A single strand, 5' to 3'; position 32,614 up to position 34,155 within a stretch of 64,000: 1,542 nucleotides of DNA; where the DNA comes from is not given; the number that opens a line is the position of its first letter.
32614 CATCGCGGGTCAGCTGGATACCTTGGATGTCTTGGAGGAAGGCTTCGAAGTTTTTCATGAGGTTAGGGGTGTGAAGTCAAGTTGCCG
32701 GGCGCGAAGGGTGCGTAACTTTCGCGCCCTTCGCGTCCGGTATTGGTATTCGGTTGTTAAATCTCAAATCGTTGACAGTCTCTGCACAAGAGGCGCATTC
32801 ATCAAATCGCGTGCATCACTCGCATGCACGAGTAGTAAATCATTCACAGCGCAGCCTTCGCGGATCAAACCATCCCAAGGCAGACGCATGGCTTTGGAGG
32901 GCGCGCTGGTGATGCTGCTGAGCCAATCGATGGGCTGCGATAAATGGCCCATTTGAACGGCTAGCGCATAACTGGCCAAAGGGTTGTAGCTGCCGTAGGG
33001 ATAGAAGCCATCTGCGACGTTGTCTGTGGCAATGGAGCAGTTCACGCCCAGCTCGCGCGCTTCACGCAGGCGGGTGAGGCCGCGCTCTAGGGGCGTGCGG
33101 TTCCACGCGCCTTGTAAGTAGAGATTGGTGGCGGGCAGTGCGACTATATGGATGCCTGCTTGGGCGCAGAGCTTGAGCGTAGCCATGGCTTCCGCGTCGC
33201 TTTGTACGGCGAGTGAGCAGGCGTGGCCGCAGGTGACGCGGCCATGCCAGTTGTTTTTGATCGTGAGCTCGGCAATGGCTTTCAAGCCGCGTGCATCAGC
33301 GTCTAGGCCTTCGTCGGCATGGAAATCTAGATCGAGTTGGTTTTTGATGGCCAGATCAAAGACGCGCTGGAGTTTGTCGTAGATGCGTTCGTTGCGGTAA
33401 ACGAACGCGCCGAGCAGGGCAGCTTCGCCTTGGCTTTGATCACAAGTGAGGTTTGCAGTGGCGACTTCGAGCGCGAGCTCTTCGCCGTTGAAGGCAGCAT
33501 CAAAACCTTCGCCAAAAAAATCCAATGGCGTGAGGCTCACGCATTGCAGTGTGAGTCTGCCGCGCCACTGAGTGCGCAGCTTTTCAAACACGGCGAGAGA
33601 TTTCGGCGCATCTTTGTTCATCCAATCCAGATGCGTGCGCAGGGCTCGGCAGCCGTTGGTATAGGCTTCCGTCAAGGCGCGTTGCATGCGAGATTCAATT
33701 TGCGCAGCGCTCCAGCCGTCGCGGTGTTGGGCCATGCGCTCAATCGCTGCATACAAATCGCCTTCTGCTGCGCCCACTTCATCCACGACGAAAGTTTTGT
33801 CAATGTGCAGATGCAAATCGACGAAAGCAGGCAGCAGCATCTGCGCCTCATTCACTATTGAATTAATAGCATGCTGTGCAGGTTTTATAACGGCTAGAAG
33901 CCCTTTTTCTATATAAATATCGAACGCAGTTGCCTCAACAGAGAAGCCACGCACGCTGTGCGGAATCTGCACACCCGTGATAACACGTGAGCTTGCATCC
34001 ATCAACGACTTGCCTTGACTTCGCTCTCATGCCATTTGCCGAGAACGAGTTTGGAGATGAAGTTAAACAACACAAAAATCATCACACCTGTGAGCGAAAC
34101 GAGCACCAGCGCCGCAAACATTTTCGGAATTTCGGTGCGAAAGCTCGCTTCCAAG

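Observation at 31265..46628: Composite reductive pyrimidine-catabolism island with unusual partners (creatininase-family, CodA-like amidohydrolase, FAD oxidase, two NitT/TauT ABC systems, RutR-like regulator)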

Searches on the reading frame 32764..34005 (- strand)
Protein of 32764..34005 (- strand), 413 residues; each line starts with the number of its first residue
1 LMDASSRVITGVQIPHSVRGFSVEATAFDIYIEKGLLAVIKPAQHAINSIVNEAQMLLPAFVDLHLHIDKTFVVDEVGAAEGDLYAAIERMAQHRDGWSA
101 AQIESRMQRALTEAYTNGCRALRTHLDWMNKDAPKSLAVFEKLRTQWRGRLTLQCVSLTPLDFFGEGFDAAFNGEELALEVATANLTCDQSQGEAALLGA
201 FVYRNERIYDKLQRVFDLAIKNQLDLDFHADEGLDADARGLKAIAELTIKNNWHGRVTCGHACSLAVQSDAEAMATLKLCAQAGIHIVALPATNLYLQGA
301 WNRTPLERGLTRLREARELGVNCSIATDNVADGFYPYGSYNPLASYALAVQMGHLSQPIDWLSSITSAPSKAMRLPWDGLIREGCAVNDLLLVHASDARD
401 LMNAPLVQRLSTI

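Call 3: search_protein_families(library=pfam, proteins=[window:32764-34005:-])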
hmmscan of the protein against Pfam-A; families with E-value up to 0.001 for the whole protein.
window:32764-34005:- (413 aa): 2 families
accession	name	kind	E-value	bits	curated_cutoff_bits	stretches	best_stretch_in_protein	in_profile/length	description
PF07969.17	Amidohydro_3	-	1e-24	88.3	29.7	1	180-385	242-437/472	Amidohydrolase family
PF01979.26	Amidohydro_1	-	1.2e-10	41.7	25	1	56-385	1-311/345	Amidohydrolase family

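Call 4: search_protein_families(library=ncbifam, proteins=[window:32764-34005:-])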
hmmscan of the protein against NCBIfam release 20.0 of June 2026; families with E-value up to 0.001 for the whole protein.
window:32764-34005:- (413 aa): 7 families
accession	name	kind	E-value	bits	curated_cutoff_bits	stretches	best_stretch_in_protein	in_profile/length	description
NF005759.0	PRK07583.1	equivalog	1e-94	317.7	403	1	23-409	36-412/438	cytosine deaminase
NF006685.0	PRK09230.1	subfamily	8.9e-38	129.8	483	1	27-400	19-386/426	cytosine deaminase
NF005748.0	PRK07572.1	subfamily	8.7e-35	120.6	438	1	25-399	15-381/426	cytosine deaminase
NF004636.0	PRK05985.1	subfamily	4.7e-26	91.5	408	2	24-157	14-151/398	amidohydrolase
NF005312.0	PRK06846.1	subfamily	4.8e-20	71.8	447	2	208-352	206-337/412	amidohydrolase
NF005365.0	PRK06886.1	equivalog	3.2e-13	49.4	340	1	197-337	145-286/327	hypothetical protein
TIGR01178.1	ade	equivalog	0.00051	18.6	472.5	1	24-74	16-65/552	adenine deaminase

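Call 10: search_solved_structures(query=window:32764-34005:-, max_evalue=0.00001)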
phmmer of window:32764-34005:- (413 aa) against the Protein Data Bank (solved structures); distinct sequences matched with E-value up to 0.00001: 12.
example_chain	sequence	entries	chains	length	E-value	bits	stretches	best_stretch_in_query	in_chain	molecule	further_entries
1k6w_A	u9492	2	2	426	3.1e-30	108.5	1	47-402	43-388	Cytosine Deaminase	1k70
1r9z_A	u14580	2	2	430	3.1e-30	108.5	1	30-402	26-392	Cytosine deaminase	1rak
3o7u_A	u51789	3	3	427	3.2e-30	108.5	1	47-402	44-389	Cytosine deaminase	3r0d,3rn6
1r9x_A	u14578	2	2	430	4.3e-30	108.1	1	30-402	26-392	Cytosine deaminase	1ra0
1r9y_A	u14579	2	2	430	8.3e-30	107.2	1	30-402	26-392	Cytosine deaminase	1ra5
3g77_A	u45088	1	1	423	3.6e-29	105.1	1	47-402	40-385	Cytosine deaminase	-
4r7w_A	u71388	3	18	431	5.1e-25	91.4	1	49-392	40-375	Cytosine deaminase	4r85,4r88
2qt3_A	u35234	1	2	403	1.3e-09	40.7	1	51-346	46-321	N-isopropylammelide isopropyl amidohydrolase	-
4cqc_A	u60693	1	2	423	1.4e-09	40.6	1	50-346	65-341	N-ISOPROPYLAMMELIDE ISOPROPYL AMIDOHYDROLASE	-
4cqb_A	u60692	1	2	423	1.5e-09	40.5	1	50-345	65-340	N-ISOPROPYLAMMELIDE ISOPROPYL AMIDOHYDROLASE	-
5akq_A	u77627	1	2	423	7.3e-09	38.2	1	50-345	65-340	N-ISOPROPYLAMMELIDE ISOPROPYL AMIDOHYDROLASE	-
4cqd_A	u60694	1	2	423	3.1e-08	36.1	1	50-345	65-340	N-ISOPROPYLAMMELIDE ISOPROPYL AMIDOHYDROLASE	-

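Call 35: find_homologous_proteins(query=window:32764-34005:-, max_evalue=1e-20)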
Query window:32764-34005:- (413 aa): 700 proteins with E <= 1e-20 among 8000 candidates; the best 120 are listed.
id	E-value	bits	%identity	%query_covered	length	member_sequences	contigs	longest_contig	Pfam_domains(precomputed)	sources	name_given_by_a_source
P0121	1.6e-275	931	100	100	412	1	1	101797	PF07969.18,PF01979.27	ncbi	-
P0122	1.4e-249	846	90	100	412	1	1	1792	PF07969.18,PF01979.27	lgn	-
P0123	3.5e-243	825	87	100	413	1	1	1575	PF07969.18,PF01979.27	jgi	jgi:cytosine/creatinine deaminase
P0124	1.3e-231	786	85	98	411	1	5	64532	PF07969.18,PF01979.27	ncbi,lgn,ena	-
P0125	1.5e-231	786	84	100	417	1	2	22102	PF07969.18,PF01979.27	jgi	jgi:cytosine/creatinine deaminase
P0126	9.1e-231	784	84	99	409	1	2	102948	PF07969.18,PF01979.27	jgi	jgi:cytosine/creatinine deaminase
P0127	1.1e-228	777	82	100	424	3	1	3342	PF07969.18,PF01979.27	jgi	jgi:cytosine/creatinine deaminase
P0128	2.9e-228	775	83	98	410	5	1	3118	PF07969.18,PF01979.27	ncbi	-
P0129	4.8e-228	775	84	100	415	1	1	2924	PF07969.18,PF01979.27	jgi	jgi:cytosine/creatinine deaminase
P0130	1.4e-227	773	84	98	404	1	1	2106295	PF07969.18,PF01979.27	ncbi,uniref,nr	ncbi:amidohydrolase family protein [Variovorax sp. PCZ-1]|uniref:amidohydrolase family protein n=1 T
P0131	4.1e-227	772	83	98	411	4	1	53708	PF07969.18,PF01979.27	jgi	jgi:cytosine/creatinine deaminase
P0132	1.9e-226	769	82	98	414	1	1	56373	PF07969.18,PF01979.27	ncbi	-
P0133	2.2e-225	766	82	99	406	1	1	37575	PF07969.18,PF01979.27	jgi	jgi:cytosine/creatinine deaminase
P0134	3.3e-225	765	83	98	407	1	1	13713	PF07969.18,PF01979.27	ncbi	-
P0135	3.5e-225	765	82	98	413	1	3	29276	PF07969.18,PF01979.27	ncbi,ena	-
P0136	2.0e-224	763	81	100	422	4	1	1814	PF07969.18,PF01979.27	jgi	jgi:cytosine/creatinine deaminase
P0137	3.2e-224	762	83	98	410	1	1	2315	PF07969.18,PF01979.27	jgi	jgi:cytosine/creatinine deaminase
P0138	6.8e-224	761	83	98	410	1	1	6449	PF07969.18,PF01979.27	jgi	jgi:cytosine/creatinine deaminase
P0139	1.2e-223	760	83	98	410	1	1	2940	PF07969.18,PF01979.27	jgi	jgi:cytosine/creatinine deaminase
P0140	1.2e-223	760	82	98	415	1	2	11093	PF07969.18,PF01979.27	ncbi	-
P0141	3.8e-223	759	82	98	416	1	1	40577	PF07969.18,PF01979.27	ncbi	-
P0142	4.1e-223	758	82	99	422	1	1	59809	PF07969.18,PF01979.27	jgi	jgi:cytosine/creatinine deaminase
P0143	2.9e-222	756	82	99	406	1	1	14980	PF07969.18,PF01979.27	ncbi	-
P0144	1.8e-221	753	82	99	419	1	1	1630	PF07969.18,PF01979.27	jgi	jgi:cytosine/creatinine deaminase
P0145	3.6e-221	752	82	99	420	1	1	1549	PF07969.18,PF01979.27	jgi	jgi:cytosine/creatinine deaminase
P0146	4.0e-221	752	81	99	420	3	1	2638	PF07969.18,PF01979.27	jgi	jgi:cytosine/creatinine deaminase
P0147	5.6e-221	751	81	100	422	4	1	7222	PF07969.18,PF01979.27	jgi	jgi:cytosine/creatinine deaminase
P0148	2.0e-220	750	81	100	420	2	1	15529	PF07969.18,PF01979.27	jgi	jgi:cytosine/creatinine deaminase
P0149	5.6e-220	748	81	100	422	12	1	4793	PF07969.18,PF01979.27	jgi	jgi:cytosine/creatinine deaminase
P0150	5.1e-219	745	82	98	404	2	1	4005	PF07969.18,PF01979.27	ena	-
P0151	7.2e-219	745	80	100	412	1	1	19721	PF07969.18,PF01979.27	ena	-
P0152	3.4e-217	739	80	98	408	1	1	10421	PF07969.18,PF01979.27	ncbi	-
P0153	6.0e-217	738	80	98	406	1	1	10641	PF07969.18,PF01979.27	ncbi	-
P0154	1.6e-216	737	79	99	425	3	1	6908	PF07969.18,PF01979.27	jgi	jgi:cytosine/creatinine deaminase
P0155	2.7e-215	733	82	97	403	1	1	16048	PF07969.18,PF01979.27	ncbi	-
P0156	9.2e-215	731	79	98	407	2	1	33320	PF07969.18,PF01979.27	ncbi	-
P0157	9.3e-215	731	81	98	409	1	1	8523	PF07969.18,PF01979.27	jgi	jgi:cytosine/creatinine deaminase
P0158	2.3e-213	726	78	100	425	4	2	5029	PF07969.18,PF01979.27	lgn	-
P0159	1.3e-212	724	78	98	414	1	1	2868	PF07969.18,PF01979.27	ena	-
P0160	1.8e-210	717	79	97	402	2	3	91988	PF07969.18,PF01979.27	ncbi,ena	-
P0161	2.1e-210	717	78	100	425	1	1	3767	PF07969.18,PF01979.27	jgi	jgi:cytosine/creatinine deaminase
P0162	3.1e-210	716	78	98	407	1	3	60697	PF07969.18,PF01979.27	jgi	jgi:cytosine/creatinine deaminase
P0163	3.8e-210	716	78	99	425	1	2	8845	PF07969.18,PF01979.27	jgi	jgi:cytosine/creatinine deaminase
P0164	1.4e-209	714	78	98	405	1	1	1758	PF07969.18,PF01979.27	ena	-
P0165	7.7e-209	712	79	97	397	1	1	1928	PF07969.18,PF01979.27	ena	-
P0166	1.9e-208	710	78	99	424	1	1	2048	PF07969.18,PF01979.27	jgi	jgi:cytosine/creatinine deaminase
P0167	8.8e-208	708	79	97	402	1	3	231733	PF07969.18,PF01979.27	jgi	jgi:cytosine/creatinine deaminase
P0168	3.5e-201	686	85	86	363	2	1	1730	PF07969.18,PF01979.27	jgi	jgi:cytosine/creatinine deaminase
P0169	2.6e-200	683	77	97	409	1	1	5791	PF07969.18,PF01979.27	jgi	jgi:cytosine/creatinine deaminase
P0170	3.3e-190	650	73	97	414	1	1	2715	PF07969.18,PF01979.27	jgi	jgi:cytosine/creatinine deaminase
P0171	1.3e-189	648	72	97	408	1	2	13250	PF07969.18,PF01979.27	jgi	jgi:cytosine/creatinine deaminase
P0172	1.7e-185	635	78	87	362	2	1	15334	PF07969.18,PF01979.27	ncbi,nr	ncbi:MAG: amidohydrolase family protein [Brachymonas sp.]|nr:amidohydrolase family protein [Brachymo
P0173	1.0e-166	573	66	97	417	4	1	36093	PF07969.18,PF01979.27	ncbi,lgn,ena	-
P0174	3.3e-166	571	80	76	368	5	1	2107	PF07969.18,PF01979.27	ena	-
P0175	3.2e-164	565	66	97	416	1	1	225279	PF07969.18,PF01979.27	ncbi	-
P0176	3.5e-164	564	63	97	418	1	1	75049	PF07969.18,PF01979.27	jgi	jgi:cytosine/creatinine deaminase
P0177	5.1e-163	561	64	97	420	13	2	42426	PF07969.18,PF01979.27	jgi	jgi:cytosine/creatinine deaminase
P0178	1.7e-161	556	63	94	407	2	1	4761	PF07969.18,PF01979.27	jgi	jgi:cytosine/creatinine deaminase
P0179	2.9e-161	555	80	73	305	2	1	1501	PF07969.18,PF01979.27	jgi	jgi:cytosine/creatinine deaminase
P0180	1.2e-160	553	80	73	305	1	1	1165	PF07969.18,PF01979.27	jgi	jgi:cytosine/creatinine deaminase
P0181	5.3e-160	551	63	97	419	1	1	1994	PF07969.18,PF01979.27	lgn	-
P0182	2.1e-158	545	66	92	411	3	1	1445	PF07969.18,PF01979.27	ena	-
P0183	3.2e-156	538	63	97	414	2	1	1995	PF07969.18,PF01979.27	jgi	jgi:cytosine/creatinine deaminase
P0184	3.6e-155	535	60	96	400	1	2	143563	PF07969.18,PF01979.27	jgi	jgi:cytosine/creatinine deaminase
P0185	2.3e-154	532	62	93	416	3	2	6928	PF07969.18,PF01979.27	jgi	jgi:cytosine/creatinine deaminase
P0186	4.0e-152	525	62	96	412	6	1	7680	PF07969.18,PF01979.27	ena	-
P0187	2.1e-151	522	63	94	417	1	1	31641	PF07969.18,PF01979.27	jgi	jgi:cytosine/creatinine deaminase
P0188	8.6e-151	520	60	97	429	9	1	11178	PF07969.18,PF01979.27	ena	-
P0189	1.5e-148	513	59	95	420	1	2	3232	PF07969.18,PF01979.27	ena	-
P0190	5.6e-148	511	60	97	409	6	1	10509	PF07969.18,PF01979.27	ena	-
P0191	1.3e-147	510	60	97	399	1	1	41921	PF07969.18,PF01979.27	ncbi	-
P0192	2.3e-147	509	61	95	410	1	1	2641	PF07969.18,PF01979.27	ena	-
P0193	3.5e-147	509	59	96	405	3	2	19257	PF07969.18,PF01979.27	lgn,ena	-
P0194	1.0e-146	507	59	96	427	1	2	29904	PF07969.18,PF01979.27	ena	-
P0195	1.9e-146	506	58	96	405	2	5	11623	PF07969.18,PF01979.27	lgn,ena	-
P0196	1.1e-145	504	57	96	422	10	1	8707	PF07969.18,PF01979.27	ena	-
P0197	2.3e-145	502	61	96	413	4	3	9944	PF07969.18,PF01979.27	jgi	jgi:cytosine/creatinine deaminase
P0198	3.0e-145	502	62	95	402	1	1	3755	PF07969.18,PF01979.27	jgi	jgi:cytosine/creatinine deaminase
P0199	4.2e-145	502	57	97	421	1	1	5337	PF07969.18,PF01979.27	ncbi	-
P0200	6.0e-145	501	58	96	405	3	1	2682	PF07969.18,PF01979.27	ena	-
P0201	7.5e-145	501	59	95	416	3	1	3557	PF07969.18,PF01979.27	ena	-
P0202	8.9e-145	501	57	96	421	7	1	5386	PF07969.18,PF01979.27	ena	-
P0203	2.8e-144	499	57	96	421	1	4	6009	PF07969.18,PF01979.27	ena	-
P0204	4.4e-144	498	57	96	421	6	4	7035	PF07969.18,PF01979.27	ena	-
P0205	7.4e-144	498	59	95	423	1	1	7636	PF07969.18,PF01979.27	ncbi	-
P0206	7.4e-144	498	59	96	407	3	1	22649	PF07969.18,PF01979.27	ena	-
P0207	1.2e-143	497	58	97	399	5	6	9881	PF07969.18,PF01979.27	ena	-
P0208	1.7e-143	496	57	96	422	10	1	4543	PF07969.18,PF01979.27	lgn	-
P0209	2.0e-143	496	58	99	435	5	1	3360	PF07969.18,PF01979.27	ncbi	-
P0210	3.9e-143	495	57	97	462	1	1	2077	PF07969.18,PF01979.27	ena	-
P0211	4.3e-143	495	57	96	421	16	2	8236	PF07969.18,PF01979.27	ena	-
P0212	1.4e-142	493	57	97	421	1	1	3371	PF07969.18,PF01979.27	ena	-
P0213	1.7e-142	493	57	96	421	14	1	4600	PF07969.18,PF01979.27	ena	-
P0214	1.9e-142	493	58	96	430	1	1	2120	PF07969.18,PF01979.27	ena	-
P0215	2.2e-142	493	56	96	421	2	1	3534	PF07969.18,PF01979.27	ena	-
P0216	2.3e-142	493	56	96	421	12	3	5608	PF07969.18,PF01979.27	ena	-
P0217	2.8e-142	492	59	95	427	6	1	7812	PF07969.18,PF01979.27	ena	-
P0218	2.9e-142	492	59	97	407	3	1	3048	PF07969.18,PF01979.27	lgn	-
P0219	4.1e-142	492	56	96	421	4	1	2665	PF07969.18,PF01979.27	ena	-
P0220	4.2e-142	492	57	97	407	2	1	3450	PF07969.18,PF01979.27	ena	-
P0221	5.4e-142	491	57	96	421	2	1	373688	PF07969.18,PF01979.27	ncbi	-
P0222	7.3e-142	491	57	95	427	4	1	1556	PF07969.18,PF01979.27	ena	-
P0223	8.4e-142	491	58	96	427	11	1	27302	PF07969.18,PF01979.27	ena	-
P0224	9.5e-142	491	60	96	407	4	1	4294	PF07969.18,PF01979.27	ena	-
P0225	1.7e-141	490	58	96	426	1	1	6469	PF07969.18,PF01979.27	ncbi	-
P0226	2.4e-141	489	56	96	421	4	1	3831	PF07969.18,PF01979.27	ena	-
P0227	2.8e-141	489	57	97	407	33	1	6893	PF07969.18,PF01979.27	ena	-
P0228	4.8e-141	488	58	96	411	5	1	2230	PF07969.18,PF01979.27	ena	-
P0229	4.8e-141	488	56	96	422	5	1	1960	PF07969.18,PF01979.27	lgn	-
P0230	6.3e-141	488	59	95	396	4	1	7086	PF07969.18,PF01979.27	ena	-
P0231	7.5e-141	488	58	97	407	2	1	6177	PF07969.18,PF01979.27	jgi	-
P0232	8.1e-141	488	58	96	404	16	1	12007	PF07969.18,PF01979.27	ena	-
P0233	1.0e-140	487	58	96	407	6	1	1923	PF07969.18,PF01979.27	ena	-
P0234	1.1e-140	487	58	97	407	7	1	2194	PF07969.18,PF01979.27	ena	-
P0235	1.1e-140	487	57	97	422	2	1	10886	PF07969.18,PF01979.27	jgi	jgi:cytosine/creatinine deaminase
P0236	1.4e-140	487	56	96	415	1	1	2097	PF07969.18,PF01979.27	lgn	-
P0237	2.0e-140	486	57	96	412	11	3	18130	PF07969.18,PF01979.27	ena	-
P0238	2.0e-140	486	56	96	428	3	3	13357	PF07969.18,PF01979.27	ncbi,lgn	-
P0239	2.8e-140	486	60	94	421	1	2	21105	PF07969.18,PF01979.27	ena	-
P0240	4.2e-140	485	56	96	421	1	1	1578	PF07969.18,PF01979.27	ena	-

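Call 36: find_encoding_contigs(protein=P0121, flank=3000, max_places=2)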
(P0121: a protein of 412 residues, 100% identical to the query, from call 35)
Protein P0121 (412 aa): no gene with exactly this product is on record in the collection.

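Call 37: find_encoding_contigs(protein=P0130, flank=10000, max_places=2)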
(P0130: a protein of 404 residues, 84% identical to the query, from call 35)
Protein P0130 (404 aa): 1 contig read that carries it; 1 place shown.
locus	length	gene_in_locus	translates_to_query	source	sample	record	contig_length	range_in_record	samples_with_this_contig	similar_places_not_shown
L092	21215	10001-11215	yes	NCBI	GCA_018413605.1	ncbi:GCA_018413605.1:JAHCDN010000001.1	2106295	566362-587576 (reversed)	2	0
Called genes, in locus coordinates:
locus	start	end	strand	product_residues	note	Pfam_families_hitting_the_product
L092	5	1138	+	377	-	PF02771:Acyl-CoA_dh_N, PF02770:Acyl-CoA_dh_M, PF00441:Acyl-CoA_dh_1, PF22924:ACOX_C_alpha1 (faint), PF08028:Acyl-CoA_dh_2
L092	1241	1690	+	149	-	PF09980:DUF2214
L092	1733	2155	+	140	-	PF00581:Rhodanese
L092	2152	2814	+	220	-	PF00702:Hydrolase, PF13419:HAD_2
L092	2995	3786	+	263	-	PF10881:DUF2726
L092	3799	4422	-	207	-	PF00578:AhpC-TSA, PF08534:Redoxin, PF13098:Thioredoxin_2 (weak)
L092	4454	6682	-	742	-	PF11412:DsbD_N, PF02683:DsbD_TM, PF13899:Thioredoxin_7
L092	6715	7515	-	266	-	PF01411:tRNA-synt_2c, PF07973:tRNA_SAD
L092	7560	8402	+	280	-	PF02633:Creatininase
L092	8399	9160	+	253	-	PF00005:ABC_tran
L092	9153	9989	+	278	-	PF00528:BPD_transp_1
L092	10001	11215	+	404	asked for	PF01979:Amidohydro_1, PF07969:Amidohydro_3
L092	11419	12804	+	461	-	PF01565:FAD_binding_4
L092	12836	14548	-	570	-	PF00078:RVT_1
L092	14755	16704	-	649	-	PF05977:MFS_3, PF07690:MFS_1, PF01553:Acyltransferase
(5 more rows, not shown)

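Call 38: search_solved_structures(query=window:32764-34005:-, max_evalue=1e-20, show_alignments=1)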
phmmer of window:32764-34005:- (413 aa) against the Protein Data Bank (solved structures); distinct sequences matched with E-value up to 1e-20: 7.
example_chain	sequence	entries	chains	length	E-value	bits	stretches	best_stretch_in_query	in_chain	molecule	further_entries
1k6w_A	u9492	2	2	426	3.1e-30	108.5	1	47-402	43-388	Cytosine Deaminase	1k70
1r9z_A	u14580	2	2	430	3.1e-30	108.5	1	30-402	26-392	Cytosine deaminase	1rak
3o7u_A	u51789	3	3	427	3.2e-30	108.5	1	47-402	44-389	Cytosine deaminase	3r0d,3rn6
1r9x_A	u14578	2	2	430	4.3e-30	108.1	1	30-402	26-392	Cytosine deaminase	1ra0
1r9y_A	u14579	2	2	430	8.3e-30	107.2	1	30-402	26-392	Cytosine deaminase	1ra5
3g77_A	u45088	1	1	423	3.6e-29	105.1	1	47-402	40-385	Cytosine deaminase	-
4r7w_A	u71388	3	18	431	5.1e-25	91.4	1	49-392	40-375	Cytosine deaminase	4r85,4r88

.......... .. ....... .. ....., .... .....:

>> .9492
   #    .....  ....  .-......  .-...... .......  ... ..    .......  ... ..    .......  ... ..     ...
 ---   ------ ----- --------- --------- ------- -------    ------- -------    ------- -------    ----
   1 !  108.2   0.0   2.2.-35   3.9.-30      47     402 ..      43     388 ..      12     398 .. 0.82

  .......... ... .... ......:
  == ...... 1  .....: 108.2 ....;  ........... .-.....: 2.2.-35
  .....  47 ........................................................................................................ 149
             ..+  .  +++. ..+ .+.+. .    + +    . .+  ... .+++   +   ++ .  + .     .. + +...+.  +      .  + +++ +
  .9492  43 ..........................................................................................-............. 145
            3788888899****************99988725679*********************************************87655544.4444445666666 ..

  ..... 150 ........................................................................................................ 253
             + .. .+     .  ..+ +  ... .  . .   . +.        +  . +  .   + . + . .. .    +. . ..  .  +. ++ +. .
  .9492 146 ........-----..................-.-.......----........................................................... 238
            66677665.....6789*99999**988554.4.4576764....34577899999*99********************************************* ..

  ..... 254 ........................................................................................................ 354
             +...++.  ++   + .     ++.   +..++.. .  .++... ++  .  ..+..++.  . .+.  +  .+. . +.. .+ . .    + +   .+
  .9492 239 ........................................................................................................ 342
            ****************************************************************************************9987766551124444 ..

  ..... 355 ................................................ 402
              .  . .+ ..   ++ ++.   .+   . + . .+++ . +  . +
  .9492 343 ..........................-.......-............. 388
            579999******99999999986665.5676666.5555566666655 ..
